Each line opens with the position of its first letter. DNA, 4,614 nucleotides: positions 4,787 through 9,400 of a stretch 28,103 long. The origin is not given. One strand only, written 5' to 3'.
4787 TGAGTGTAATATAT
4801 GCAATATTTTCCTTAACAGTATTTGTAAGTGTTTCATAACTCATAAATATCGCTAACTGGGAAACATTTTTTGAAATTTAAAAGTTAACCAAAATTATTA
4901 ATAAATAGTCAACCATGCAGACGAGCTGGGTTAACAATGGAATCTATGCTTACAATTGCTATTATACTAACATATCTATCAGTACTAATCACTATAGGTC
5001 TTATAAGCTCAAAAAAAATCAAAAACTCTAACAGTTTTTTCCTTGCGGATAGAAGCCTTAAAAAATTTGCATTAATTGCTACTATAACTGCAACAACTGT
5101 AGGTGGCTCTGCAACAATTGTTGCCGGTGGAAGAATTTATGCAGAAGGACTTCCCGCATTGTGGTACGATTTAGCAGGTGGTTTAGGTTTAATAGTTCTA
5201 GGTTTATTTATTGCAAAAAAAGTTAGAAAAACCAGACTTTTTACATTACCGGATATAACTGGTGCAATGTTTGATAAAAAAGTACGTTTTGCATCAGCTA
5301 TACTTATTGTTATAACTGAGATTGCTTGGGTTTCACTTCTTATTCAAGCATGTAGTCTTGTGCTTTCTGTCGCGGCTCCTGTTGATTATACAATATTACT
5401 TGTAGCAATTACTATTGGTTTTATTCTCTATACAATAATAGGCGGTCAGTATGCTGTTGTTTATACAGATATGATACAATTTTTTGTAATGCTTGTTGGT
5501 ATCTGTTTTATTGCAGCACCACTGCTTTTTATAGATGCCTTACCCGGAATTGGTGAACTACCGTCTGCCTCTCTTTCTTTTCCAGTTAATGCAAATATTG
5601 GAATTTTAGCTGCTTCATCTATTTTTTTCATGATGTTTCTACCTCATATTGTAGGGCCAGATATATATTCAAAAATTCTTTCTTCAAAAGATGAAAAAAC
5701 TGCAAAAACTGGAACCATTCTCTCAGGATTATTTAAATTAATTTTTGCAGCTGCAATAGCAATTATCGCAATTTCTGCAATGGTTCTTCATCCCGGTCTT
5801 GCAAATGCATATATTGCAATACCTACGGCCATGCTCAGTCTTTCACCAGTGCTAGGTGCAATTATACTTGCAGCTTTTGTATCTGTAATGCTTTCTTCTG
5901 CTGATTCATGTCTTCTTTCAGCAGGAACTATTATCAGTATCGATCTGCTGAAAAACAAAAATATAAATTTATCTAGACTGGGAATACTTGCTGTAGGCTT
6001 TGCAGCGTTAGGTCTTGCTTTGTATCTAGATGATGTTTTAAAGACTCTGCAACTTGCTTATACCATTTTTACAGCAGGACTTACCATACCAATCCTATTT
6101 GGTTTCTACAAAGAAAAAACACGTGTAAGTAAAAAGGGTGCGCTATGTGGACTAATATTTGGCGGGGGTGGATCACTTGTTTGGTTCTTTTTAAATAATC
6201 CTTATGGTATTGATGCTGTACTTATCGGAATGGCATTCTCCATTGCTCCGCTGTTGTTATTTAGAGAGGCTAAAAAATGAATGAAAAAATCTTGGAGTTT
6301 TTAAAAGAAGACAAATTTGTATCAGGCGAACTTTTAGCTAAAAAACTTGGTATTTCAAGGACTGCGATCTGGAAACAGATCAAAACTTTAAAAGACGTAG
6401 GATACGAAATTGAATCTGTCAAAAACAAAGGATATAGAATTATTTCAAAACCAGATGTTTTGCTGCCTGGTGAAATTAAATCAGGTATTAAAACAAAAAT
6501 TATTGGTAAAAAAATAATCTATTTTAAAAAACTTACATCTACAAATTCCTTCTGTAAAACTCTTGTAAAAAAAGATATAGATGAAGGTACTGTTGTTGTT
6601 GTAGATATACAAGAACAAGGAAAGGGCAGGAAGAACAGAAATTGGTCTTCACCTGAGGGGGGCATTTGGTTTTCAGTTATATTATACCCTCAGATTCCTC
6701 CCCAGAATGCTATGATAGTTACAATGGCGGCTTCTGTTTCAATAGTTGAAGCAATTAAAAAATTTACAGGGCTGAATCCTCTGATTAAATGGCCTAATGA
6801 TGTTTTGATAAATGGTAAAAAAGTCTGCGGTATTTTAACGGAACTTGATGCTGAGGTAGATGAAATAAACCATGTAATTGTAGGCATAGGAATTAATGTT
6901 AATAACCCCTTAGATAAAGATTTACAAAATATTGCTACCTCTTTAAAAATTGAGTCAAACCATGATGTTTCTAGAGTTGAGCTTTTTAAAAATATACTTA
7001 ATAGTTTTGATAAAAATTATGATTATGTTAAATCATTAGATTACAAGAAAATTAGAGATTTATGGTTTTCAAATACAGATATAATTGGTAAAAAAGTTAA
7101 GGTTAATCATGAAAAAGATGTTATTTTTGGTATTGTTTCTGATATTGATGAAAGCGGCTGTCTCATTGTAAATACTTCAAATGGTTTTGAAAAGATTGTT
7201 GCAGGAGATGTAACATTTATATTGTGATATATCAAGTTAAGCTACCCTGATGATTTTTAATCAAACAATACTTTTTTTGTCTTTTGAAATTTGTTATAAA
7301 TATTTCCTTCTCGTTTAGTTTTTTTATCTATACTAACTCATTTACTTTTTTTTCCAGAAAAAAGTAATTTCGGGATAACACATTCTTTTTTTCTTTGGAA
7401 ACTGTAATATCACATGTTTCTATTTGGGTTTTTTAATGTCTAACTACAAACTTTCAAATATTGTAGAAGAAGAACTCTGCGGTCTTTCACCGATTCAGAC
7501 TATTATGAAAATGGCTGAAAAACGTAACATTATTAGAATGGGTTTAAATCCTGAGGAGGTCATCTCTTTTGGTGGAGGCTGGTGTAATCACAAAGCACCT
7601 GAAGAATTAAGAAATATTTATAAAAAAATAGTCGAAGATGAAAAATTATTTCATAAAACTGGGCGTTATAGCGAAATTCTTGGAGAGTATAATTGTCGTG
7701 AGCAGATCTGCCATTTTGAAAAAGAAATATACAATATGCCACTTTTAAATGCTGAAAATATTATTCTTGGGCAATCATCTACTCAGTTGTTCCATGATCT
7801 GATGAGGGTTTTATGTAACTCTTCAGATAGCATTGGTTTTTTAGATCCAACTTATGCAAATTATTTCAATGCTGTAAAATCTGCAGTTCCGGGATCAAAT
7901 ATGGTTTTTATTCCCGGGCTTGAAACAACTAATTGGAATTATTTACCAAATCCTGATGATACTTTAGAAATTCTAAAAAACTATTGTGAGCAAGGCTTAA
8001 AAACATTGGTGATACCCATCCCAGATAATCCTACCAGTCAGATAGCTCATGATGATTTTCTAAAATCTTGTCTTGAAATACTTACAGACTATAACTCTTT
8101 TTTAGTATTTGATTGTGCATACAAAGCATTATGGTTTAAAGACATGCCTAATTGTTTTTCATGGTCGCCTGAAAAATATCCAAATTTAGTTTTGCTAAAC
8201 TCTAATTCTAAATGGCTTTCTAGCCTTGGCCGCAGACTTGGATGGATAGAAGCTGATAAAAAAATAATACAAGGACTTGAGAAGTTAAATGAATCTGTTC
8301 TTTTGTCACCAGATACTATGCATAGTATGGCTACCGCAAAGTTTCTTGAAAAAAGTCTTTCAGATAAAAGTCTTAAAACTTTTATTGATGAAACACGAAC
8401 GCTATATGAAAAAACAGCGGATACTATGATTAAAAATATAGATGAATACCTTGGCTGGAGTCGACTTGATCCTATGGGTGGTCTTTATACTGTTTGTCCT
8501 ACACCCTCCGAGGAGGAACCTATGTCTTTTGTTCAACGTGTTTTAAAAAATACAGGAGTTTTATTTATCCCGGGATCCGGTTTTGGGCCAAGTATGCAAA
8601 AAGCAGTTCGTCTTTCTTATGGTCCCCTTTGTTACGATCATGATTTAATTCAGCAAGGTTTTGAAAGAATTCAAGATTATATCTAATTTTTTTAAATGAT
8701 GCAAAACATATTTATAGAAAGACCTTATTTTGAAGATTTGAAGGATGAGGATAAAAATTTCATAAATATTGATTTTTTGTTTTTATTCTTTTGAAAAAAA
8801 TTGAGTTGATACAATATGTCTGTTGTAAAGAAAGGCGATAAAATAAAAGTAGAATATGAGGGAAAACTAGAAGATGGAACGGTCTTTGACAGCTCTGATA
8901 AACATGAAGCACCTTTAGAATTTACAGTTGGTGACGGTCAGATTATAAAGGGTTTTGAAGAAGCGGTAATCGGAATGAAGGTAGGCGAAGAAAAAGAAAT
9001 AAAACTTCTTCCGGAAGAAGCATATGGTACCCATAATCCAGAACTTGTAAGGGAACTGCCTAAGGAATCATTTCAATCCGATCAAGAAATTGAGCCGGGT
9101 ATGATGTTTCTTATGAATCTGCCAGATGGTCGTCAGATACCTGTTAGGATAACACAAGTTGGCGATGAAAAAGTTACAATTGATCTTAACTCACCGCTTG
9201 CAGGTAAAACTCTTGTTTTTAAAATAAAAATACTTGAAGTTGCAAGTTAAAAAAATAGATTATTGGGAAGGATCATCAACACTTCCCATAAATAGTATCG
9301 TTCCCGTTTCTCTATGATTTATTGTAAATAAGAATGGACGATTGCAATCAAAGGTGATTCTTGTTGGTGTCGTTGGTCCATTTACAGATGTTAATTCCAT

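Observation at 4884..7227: BirA-operator-controlled SSS symporter: candidate new archaeal biotin uptake system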

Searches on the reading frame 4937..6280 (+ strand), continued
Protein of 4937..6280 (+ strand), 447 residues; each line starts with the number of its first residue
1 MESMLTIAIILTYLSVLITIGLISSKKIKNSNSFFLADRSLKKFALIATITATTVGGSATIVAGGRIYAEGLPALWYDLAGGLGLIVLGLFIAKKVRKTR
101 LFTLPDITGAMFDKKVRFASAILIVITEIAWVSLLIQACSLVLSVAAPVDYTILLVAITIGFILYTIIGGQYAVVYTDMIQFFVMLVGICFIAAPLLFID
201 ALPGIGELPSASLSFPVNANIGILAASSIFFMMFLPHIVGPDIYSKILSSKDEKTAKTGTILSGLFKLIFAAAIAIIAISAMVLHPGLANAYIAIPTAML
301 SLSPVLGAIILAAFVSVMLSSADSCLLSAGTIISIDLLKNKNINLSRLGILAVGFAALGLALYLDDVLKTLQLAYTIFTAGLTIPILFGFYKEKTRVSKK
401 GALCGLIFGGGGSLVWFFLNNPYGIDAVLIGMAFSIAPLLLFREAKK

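Call 67: search_solved_structures(query=window:4937-6280:+, max_evalue=1e-7, show_alignments=4)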
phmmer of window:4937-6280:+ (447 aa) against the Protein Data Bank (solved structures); distinct sequences matched with E-value up to 1e-7: 4.
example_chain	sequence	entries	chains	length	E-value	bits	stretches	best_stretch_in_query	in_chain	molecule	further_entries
9rws_A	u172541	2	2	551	2.3e-19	73.3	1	10-207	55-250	Solute carrier family 5 (High affinity choline transporter), member 7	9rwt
8j74_A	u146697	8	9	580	5.4e-15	58.9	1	7-337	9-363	High affinity choline transporter 1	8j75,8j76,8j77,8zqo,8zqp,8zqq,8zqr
9bfi_A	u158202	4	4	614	6.5e-15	58.6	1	7-337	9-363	High affinity choline transporter 1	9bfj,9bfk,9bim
2xq2_A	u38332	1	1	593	1.3e-08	37.9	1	4-434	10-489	SODIUM/GLUCOSE COTRANSPORTER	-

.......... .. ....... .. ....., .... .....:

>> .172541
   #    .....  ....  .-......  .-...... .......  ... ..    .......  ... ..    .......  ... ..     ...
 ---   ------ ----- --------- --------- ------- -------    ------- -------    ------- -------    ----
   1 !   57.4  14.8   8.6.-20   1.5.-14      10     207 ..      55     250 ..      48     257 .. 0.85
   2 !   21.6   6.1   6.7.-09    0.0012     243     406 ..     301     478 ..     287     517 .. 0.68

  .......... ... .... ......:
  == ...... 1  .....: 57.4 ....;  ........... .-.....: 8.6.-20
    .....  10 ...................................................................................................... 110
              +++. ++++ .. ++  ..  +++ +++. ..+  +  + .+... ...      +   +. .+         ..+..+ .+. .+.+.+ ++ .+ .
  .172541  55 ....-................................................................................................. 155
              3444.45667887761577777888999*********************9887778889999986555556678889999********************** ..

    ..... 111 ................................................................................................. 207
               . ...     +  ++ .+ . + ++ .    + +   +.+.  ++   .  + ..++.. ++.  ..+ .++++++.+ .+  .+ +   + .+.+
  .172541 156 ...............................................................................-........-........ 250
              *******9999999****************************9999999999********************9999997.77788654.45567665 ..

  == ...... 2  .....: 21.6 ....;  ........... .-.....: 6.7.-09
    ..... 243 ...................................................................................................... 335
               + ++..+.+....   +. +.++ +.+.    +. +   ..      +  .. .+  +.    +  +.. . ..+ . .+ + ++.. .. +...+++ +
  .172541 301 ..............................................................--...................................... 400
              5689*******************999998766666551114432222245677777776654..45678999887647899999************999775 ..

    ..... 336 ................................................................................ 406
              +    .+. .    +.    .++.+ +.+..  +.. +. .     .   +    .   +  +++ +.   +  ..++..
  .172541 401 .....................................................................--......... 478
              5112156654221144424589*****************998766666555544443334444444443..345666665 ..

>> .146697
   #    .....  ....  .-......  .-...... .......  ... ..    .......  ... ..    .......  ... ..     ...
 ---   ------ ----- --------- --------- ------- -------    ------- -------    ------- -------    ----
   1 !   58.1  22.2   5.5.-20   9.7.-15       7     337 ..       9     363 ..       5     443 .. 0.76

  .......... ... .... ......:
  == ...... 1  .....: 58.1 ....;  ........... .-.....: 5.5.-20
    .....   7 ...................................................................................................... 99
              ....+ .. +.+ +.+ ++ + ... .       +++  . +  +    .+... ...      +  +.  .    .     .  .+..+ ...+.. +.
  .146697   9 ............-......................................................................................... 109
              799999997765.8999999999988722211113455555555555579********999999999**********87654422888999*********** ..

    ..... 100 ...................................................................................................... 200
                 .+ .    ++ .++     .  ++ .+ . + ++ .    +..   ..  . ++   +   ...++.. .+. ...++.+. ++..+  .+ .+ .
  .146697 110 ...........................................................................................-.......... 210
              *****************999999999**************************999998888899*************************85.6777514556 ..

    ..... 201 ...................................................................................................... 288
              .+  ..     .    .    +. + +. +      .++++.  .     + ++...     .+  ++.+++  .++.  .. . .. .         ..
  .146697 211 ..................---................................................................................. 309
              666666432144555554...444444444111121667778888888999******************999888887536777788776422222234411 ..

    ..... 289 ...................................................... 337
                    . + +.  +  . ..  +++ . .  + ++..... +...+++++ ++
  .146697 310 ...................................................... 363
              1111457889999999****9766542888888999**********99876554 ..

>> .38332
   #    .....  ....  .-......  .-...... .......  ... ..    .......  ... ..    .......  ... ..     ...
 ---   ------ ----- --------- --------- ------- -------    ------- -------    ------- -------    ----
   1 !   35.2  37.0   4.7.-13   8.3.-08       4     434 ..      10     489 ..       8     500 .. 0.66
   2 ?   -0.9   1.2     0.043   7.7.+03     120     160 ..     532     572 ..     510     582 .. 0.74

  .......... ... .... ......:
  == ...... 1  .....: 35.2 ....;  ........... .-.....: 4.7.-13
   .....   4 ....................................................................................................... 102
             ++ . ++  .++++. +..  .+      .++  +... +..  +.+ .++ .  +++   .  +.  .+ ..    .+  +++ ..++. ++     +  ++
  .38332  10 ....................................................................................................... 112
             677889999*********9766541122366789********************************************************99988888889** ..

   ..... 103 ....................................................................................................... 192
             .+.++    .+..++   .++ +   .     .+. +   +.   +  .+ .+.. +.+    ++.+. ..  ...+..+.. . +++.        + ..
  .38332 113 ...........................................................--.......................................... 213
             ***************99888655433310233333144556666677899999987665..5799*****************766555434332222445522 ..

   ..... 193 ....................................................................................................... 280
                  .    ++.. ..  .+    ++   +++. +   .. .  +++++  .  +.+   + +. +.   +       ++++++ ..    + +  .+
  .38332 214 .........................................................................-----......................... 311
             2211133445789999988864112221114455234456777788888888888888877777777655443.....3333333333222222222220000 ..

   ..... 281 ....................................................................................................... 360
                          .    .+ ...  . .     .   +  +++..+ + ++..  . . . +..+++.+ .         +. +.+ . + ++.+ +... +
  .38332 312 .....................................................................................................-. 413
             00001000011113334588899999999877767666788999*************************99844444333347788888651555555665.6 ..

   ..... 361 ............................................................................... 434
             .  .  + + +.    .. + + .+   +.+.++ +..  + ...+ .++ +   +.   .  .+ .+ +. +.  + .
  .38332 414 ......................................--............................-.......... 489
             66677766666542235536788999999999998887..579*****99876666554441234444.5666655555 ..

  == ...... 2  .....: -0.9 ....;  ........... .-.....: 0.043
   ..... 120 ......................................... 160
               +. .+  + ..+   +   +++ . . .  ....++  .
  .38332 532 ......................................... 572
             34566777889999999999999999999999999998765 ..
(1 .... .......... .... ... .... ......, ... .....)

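Call 81: search_protein_families(library=pfam, proteins=[L060:4295-5155:+, L060:1810-2775:+, L060:2866-4272:+])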
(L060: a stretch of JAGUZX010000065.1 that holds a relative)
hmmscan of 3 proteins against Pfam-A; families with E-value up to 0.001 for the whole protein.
L060:4295-5155:+ (286 aa): 2 families
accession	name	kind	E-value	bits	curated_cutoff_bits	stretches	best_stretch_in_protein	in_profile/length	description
PF20434.5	BD-FAE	-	1.3e-10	41.6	26.8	1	183-217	76-110/215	BD-FAE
PF07859.19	Abhydrolase_3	-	4.5e-05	23.7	25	1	183-218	58-93/210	alpha/beta hydrolase fold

L060:1810-2775:+ (321 aa): 4 families
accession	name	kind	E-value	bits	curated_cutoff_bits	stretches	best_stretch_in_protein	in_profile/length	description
PF03099.24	BPL_LplA_LipB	-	1e-19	71.2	21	1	82-206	4-133/133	Biotin/lipoate A/B protein ligase family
PF08279.18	HTH_11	-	8.5e-11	42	25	1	6-59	3-55/55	HTH domain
PF02237.23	BPL_C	-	4e-05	23.9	21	1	271-314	1-44/48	Biotin protein ligase C terminal domain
PF13412.12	HTH_24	-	0.00014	21.8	21.9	1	4-48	4-46/48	Winged helix-turn-helix DNA-binding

L060:2866-4272:+ (468 aa): 1 family
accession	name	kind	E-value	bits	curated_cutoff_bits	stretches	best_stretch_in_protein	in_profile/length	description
PF00474.23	SSF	-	5.4e-46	157.7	22.8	1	38-423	1-406/406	Sodium:solute symporter family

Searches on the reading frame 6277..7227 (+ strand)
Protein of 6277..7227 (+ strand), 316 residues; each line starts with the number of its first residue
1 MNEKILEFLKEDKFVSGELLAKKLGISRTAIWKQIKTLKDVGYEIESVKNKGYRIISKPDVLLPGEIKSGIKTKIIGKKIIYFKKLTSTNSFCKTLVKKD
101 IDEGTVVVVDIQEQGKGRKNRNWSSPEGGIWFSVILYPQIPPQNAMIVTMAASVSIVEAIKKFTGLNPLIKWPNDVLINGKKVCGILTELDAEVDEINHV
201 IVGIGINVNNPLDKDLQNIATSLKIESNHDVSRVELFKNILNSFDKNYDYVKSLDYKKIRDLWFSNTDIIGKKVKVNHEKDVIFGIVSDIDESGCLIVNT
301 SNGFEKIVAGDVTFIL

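Call 3: search_protein_families(library=pfam, proteins=[window:6277-7227:+])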
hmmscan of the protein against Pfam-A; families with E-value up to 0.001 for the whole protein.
window:6277-7227:+ (316 aa): 5 families
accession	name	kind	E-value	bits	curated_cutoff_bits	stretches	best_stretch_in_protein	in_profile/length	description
PF03099.24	BPL_LplA_LipB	-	2.5e-22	79.6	21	1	84-207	3-133/133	Biotin/lipoate A/B protein ligase family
PF08279.18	HTH_11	-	1.2e-18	67.1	25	1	3-54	3-55/55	HTH domain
PF02237.23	BPL_C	-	1.1e-08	35.3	21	1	270-312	2-45/48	Biotin protein ligase C terminal domain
PF13412.12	HTH_24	-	5e-06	26.4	21.9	1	4-43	7-46/48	Winged helix-turn-helix DNA-binding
PF16917.10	BPL_LplA_LipB_2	-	1.8e-05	24.8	27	1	126-239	38-157/183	Biotin/lipoate A/B protein ligase family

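Call 4: search_protein_families(library=ncbifam, proteins=[window:6277-7227:+])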
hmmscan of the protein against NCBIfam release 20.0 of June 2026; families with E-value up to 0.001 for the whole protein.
window:6277-7227:+ (316 aa): 13 families
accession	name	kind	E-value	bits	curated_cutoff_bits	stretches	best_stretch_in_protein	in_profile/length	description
NF006206.0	PRK08330.1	equivalog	4.7e-67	225.9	311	1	69-313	2-239/243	biotin--protein ligase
TIGR00121.1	birA_ligase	equivalog_domain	1.1e-63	215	83.1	1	79-313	1-233/235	biotin--[acetyl-CoA-carboxylase] ligase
NF008846.0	PRK11886.1-1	equivalog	1.4e-55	188.8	353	1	3-309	5-302/312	bifunctional biotin--[acetyl-CoA-carboxylase] ligase/biotin operon repressor BirA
NF008847.0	PRK11886.1-2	equivalog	3.3e-54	184.4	293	1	2-313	7-315/320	bifunctional biotin--[acetyl-CoA-carboxylase] ligase/biotin operon repressor BirA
NF008850.0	PRK11886.1-5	equivalog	1.2e-51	175.8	489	1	4-313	10-315/320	bifunctional biotin--[acetyl-CoA-carboxylase] ligase/biotin operon repressor BirA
NF008848.0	PRK11886.1-3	equivalog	7.5e-51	173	362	1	3-313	4-314/319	bifunctional biotin--[acetyl-CoA-carboxylase] ligase/biotin operon repressor BirA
NF008849.0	PRK11886.1-4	equivalog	1e-38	133.2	474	1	4-313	9-315/320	bifunctional biotin--[acetyl-CoA-carboxylase] ligase/biotin operon repressor BirA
NF005405.0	PRK06955.1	equivalog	8.8e-22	77.6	312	1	102-313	63-292/300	biotin--[acetyl-CoA-carboxylase] ligase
NF004607.0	PRK05935.1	equivalog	2e-19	70.1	219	1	79-241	2-168/190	biotin--protein ligase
TIGR00122.1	birA_repr_reg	equivalog_domain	2.2e-18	65.9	70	1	1-68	1-66/69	biotin operon repressor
NF006294.0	PRK08477.1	equivalog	6.6e-17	61.6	179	1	79-249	5-163/214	biotin--[acetyl-CoA-carboxylase] ligase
NF009862.0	PRK13325.1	equivalog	1.3e-13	50.5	761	1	99-313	105-321/592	bifunctional biotin--[acetyl-CoA-carboxylase] ligase/type III pantothenate kinase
NF040947.1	trans_reg_LysM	equivalog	0.00013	21.8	180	1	2-42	5-45/136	HTH-type transcriptional regulator LysM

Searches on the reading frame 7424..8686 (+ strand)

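Call 3: search_protein_families(library=pfam, proteins=[window:7424-8686:+])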
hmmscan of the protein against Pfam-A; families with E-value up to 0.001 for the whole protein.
window:7424-8686:+ (420 aa): 1 family
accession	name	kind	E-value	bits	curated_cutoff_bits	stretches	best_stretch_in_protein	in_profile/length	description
PF00155.27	Aminotran_1_2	-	2.6e-33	116.2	19.7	1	61-399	18-346/361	Aminotransferase class I and II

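Call 4: search_protein_families(library=ncbifam, proteins=[window:7424-8686:+])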
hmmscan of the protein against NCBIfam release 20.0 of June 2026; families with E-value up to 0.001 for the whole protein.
window:7424-8686:+ (420 aa): 60 families (the best 25 are shown)
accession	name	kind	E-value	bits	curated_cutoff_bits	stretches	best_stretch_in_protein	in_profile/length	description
NF041364.1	GntC_guanitoxin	equivalog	7.1e-42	143.6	415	1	49-417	3-354/356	guanitoxin biosynthesis PLP-dependent (S)-gamma-hydroxy-L-arginine cyclodehydratase GntC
NF006756.0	PRK09276.1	subfamily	2.8e-32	112.1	507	1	43-418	30-384/387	LL-diaminopimelate aminotransferase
TIGR03540.1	DapC_direct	equivalog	2.4e-31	109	593.25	1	43-417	28-381/383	LL-diaminopimelate aminotransferase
NF005732.0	PRK07550.1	equivalog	2.8e-29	102.4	366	1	55-418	43-386/389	aminotransferase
NF005977.0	PRK08068.1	subfamily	4.2e-29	101.9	494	1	40-417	28-384/391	transaminase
NF005815.0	PRK07681.1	equivalog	1.4e-28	100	545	1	85-417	68-383/399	LL-diaminopimelate aminotransferase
NF006229.0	PRK08361.1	equivalog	5.2e-28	98.1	624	1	27-400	16-371/391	aspartate aminotransferase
NF041091.1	asp_aminotase_Arch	equivalog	1.3e-27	96.7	550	1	38-420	21-375/376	aspartate aminotransferase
NF005588.0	PRK07309.1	equivalog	1.3e-26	93.4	576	1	52-420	38-386/391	pyridoxal phosphate-dependent aminotransferase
NF005305.0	PRK06836.1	equivalog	3.7e-26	92.3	376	1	25-415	15-386/396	pyridoxal phosphate-dependent aminotransferase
NF004770.0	PRK06108.1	subfamily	8.8e-26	90.6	422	1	29-420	21-392/396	pyridoxal phosphate-dependent aminotransferase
NF006230.0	PRK08363.1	equivalog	2.8e-24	85.7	534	1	56-402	45-377/398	alanine aminotransferase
NF004975.0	PRK06348.1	equivalog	2.9e-24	85.8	549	1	65-417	47-380/384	pyridoxal phosphate-dependent aminotransferase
NF005601.0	PRK07337.1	equivalog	5.5e-23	81.7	496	1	35-416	26-388/394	pyridoxal phosphate-dependent aminotransferase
NF005817.0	PRK07683.1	equivalog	7.6e-23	80.8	575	1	29-420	13-381/387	aminotransferase A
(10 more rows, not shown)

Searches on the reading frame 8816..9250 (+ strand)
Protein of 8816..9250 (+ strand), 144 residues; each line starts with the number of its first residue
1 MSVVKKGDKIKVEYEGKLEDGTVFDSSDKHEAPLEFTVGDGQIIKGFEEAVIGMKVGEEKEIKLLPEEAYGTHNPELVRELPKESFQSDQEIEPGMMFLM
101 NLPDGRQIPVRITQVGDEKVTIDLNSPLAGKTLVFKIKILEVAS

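Call 3: search_protein_families(library=pfam, proteins=[window:8816-9250:+])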
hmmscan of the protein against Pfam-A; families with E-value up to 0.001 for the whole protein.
window:8816-9250:+ (144 aa): 1 family
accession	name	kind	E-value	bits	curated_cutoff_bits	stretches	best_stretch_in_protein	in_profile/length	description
PF00254.34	FKBP_C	-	1.2e-24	86.9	21.1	1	4-139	5-93/94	FKBP-type peptidyl-prolyl cis-trans isomerase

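Call 4: search_protein_families(library=ncbifam, proteins=[window:8816-9250:+])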
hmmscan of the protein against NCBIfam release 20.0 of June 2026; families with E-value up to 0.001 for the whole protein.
window:8816-9250:+ (144 aa): 6 families
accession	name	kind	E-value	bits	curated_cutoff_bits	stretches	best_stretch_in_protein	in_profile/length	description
NF011676.0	PRK15095.1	equivalog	3.5e-28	98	125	1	3-142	4-143/156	FKBP-type peptidyl-prolyl cis-trans isomerase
NF008008.0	PRK10737.1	equivalog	2.9e-24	86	174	1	6-142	5-139/196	peptidylprolyl isomerase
TIGR00115.1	tig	equivalog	9.5e-14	51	180.2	1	4-142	149-231/410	trigger factor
NF008602.0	PRK11570.1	subfamily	6.9e-11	42.4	198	1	5-72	118-183/206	FKBP-type peptidyl-prolyl cis-trans isomerase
NF053689.1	BamJ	equivalog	3.9e-09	37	100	1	7-75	97-169/184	BamJ family beta-barrel-assembly machinery protein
NF008150.0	PRK10902.1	equivalog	3.1e-08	33.3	215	1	5-74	162-229/271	FKBP-type peptidyl-prolyl cis-trans isomerase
